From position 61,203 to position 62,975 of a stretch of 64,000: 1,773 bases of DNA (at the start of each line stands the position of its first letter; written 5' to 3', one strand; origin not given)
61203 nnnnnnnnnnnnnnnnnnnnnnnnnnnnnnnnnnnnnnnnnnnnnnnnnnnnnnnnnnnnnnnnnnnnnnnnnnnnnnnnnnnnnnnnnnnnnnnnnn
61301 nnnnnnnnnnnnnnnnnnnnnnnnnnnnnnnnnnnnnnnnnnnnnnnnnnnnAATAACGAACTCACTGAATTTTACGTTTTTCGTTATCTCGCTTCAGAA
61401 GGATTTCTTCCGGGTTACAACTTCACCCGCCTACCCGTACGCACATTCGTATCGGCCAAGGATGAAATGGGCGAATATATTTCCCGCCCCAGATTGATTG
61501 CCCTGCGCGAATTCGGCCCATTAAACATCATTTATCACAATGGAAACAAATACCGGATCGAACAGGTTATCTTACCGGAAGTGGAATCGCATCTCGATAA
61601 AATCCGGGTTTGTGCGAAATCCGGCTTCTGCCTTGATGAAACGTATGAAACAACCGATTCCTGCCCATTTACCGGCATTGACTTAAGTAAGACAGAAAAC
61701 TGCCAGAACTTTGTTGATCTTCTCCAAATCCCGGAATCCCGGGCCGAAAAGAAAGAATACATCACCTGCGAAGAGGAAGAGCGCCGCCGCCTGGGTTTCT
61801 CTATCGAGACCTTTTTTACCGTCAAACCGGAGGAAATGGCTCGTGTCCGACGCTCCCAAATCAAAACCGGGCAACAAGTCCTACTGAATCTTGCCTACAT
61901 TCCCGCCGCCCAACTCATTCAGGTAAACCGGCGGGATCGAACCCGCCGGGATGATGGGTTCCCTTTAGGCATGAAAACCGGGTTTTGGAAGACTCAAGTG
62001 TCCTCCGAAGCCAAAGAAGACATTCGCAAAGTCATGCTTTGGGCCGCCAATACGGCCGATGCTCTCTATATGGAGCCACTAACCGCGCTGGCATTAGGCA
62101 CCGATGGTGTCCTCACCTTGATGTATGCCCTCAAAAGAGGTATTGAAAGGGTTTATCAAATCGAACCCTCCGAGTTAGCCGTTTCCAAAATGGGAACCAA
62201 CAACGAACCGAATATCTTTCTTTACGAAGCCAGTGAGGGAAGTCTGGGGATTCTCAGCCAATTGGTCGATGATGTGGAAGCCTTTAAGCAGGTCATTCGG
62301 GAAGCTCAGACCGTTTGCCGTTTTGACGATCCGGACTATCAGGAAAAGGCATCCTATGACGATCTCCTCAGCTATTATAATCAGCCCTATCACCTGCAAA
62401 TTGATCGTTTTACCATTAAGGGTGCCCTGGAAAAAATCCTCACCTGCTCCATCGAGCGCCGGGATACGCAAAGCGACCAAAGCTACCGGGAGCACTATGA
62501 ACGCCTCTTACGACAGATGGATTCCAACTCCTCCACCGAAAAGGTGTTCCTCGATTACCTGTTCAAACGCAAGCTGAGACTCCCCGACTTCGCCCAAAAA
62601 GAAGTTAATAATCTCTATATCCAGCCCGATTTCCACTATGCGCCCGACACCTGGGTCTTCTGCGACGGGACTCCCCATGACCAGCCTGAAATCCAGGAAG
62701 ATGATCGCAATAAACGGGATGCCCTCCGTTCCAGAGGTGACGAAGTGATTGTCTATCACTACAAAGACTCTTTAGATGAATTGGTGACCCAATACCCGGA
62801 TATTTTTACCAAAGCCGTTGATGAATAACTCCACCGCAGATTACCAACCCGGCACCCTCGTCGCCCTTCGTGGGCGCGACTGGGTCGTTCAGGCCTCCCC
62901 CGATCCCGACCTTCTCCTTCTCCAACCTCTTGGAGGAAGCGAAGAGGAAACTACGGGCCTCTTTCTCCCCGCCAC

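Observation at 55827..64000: tRNA-Pro-adjacent island: candidate DISARM/Druantia-like defence system with non-canonical composition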

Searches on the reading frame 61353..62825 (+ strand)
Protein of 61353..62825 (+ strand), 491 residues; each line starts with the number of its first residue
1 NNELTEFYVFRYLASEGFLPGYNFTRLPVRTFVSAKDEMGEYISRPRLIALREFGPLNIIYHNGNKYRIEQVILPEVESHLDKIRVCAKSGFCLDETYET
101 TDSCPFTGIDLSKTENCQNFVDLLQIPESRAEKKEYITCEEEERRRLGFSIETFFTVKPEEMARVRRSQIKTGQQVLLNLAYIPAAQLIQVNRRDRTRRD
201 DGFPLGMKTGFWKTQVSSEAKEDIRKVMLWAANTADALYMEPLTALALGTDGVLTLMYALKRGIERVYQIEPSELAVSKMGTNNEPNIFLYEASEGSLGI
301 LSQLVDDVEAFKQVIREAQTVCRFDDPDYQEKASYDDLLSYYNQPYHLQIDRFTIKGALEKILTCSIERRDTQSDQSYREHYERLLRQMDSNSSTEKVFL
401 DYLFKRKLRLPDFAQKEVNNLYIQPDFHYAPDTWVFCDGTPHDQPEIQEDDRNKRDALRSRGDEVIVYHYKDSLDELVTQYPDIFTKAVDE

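Call 62: predict_structure(alignment_id=A2)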
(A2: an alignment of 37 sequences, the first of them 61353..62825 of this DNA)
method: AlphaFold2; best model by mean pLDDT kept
length: 491 residues; sequences in the alignment: 37
mean_pLDDT: 83.1   pTM: 0.80
mean pLDDT of the five models: 83.1, 81.5, 80.2, 80.0, 79.1
residues with pLDDT >= 90: 262; 70-90: 153; 50-70: 38; < 50: 38
segments of 3 or more residues with pLDDT < 50: 1-29, 37-40, 42-46
pLDDT, mean of each block of 10 residues (from residue 1): 26 27 37 51 51 77 78 88 93 88 91 92 87 75 65 91 89 90 91 87 92 78 88 90 90 94 92 85 92 76 91 95 89 80 72 94 91 83 94 94 96 92 92 93 92 95 95 95 91 72
secondary structure, 60 per line:
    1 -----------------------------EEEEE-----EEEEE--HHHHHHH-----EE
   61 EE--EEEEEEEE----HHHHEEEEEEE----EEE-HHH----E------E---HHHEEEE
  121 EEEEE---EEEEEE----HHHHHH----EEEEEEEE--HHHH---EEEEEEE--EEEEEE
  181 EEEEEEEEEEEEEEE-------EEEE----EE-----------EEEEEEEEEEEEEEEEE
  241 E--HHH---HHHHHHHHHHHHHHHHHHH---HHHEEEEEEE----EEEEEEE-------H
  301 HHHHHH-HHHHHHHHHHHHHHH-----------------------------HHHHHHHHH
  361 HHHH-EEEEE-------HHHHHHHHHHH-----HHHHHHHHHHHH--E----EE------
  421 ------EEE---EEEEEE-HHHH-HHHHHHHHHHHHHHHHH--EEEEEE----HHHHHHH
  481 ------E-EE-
elements in order: E30-34 E40-44 H47-53 E59-62 E65-72 H77-80 E81-87 E92-94 E117-125 E129-134 H139-144 E149-156 H159-162 E166-172 E175-195 E203-206 E224-241 H250-268 E275-281 E286-292 H300-306 H308-322 H352-364 E366-370 H378-388 H394-405 E427-429 E433-438 H440-443 H445-461 E464-469 H474-480

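Call 64: fold_search(model_id=the predicted structure, library=pdb)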
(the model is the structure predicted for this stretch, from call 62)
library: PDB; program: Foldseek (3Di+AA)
matches with E <= 10: 503; with E <= 0.001: 1
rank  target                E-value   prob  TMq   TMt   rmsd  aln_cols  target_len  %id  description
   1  6znp_A                2.0e-08  1.00  0.33  0.23   9.4       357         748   10  Crystal Structure of DUF1998 helicase MrfA bound to DNA (released 2020-11-25)
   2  6z1p_AS               3.4e-02  0.80  0.16  0.11  19.3       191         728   14  Structure of the mitochondrial ribosome from Tetrahymena thermophila (released 2020-06-24)
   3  1joe_A                6.4e-02  0.82  0.17  0.43   5.6       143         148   12  Crystal Structure of Autoinducer-2 Production Protein (LuxS) from Heamophilus influenzae (released 2001-08-08)
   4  3r3p_B                8.0e-02  0.99  0.15  0.63   3.7        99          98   15  Homing Endonuclease I-Bth0305I Catalytic Domain (released 2011-10-05)
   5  1inn_A                1.3e-01  0.69  0.16  0.42   5.9       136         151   14  CRYSTAL STRUCTURE OF D. RADIODURANS LUXS, P21 (released 2001-06-08)
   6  1j6w_B                1.3e-01  0.66  0.16  0.38   6.2       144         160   11  CRYSTAL STRUCTURE OF HAEMOPHILUS INFLUENZAE LUXS (released 2001-06-08)
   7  5e68_B                1.6e-01  0.66  0.17  0.39   6.0       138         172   10  High resolution crystal structure of LuxS - Quorum sensor molecular complex from Salmonella typhi at 1.58 Angstroms (released 2016-10-12)
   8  1vh2                  2.3e-01  0.57  0.16  0.41   5.9       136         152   12  Crystal structure of a autoinducer-2 synthesis protein (released 2003-12-30)
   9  2vgn_B                2.4e-01  0.04  0.10  0.13  24.8       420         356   10  Structure of S. cerevisiae Dom34, a translation termination-like factor involved in RNA quality control pathways and i (released 2008-01-22)
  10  1j6v                  2.7e-01  0.51  0.16  0.41   6.0       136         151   12  CRYSTAL STRUCTURE OF D. RADIODURANS LUXS, C2 (released 2001-06-08)
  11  3l1a_B                3.0e-01  0.25  0.12  0.22   6.5       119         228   13  Structural ordering of disordered ligand binding loops of biotin protein ligase into active conformations as a consequ (released 2010-03-09)
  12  2p0l                  3.0e-01  0.14  0.11  0.19  17.4       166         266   10  Crystal structure of a Lipoate-protein ligase A (released 2007-03-20)
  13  5e68_A                3.2e-01  0.44  0.16  0.37   6.4       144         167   12  High resolution crystal structure of LuxS - Quorum sensor molecular complex from Salmonella typhi at 1.58 Angstroms (released 2016-10-12)
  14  1inn_B                4.0e-01  0.44  0.16  0.42   5.9       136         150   12  CRYSTAL STRUCTURE OF D. RADIODURANS LUXS, P21 (released 2001-06-08)
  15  3l2z_A                4.0e-01  0.25  0.12  0.22   6.3       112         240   12  Crystal structure of hydrated Biotin Protein Ligase from M. tuberculosis (released 2010-03-09)
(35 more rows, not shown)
